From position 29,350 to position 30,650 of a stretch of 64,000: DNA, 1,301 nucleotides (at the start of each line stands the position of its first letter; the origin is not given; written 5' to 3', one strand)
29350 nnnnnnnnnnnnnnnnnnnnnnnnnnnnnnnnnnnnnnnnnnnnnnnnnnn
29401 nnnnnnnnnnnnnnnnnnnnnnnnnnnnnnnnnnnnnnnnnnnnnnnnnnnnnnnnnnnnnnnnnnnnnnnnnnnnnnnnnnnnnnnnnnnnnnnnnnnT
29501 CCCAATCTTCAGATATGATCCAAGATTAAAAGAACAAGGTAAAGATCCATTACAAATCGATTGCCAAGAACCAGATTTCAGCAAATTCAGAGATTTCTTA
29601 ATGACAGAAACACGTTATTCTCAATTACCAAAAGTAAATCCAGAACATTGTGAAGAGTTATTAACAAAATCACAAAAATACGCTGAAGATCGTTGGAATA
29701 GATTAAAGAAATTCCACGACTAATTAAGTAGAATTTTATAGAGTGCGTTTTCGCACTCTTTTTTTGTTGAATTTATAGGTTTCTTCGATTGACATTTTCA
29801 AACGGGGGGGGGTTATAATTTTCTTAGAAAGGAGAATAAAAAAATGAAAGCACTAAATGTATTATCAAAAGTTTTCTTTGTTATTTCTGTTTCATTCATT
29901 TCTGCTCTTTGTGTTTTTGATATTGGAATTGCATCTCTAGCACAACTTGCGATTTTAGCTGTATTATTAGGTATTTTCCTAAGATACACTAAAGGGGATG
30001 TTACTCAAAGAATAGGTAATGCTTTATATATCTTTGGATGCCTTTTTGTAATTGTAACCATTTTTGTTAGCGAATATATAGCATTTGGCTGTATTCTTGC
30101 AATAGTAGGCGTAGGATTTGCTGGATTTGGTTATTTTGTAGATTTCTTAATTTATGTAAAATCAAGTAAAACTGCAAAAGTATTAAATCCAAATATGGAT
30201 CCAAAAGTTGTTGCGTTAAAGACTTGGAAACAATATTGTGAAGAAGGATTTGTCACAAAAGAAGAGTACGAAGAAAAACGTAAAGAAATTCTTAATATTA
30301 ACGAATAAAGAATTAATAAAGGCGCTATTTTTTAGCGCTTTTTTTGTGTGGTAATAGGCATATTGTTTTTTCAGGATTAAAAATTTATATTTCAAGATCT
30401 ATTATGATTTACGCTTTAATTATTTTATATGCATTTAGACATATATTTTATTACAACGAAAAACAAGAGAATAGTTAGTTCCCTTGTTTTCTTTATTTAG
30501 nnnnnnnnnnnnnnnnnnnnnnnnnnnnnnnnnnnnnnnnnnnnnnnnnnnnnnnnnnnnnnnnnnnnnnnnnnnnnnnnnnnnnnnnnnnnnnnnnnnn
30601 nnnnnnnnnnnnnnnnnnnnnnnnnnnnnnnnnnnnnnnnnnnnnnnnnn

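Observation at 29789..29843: G9 homopolymer inside a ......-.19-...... promoter spacer: candidate slipped-strand phase-variation switch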

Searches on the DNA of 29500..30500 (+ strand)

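Call 83: search_rna_families(source=window, start=29500, end=30500, threshold=evalue, max_evalue=1)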
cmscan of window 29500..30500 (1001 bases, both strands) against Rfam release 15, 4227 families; matches with E-value up to 1: 0.
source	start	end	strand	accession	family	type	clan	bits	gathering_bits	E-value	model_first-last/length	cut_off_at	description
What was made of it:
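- There is no Rfam match at E up to 1 (call 83).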

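Call 84: search_rna_families(source=L028, start=1800, end=2200, threshold=evalue, max_evalue=1)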
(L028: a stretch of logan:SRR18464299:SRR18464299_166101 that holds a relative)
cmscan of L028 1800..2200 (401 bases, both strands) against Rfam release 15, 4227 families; matches with E-value up to 1: 0.
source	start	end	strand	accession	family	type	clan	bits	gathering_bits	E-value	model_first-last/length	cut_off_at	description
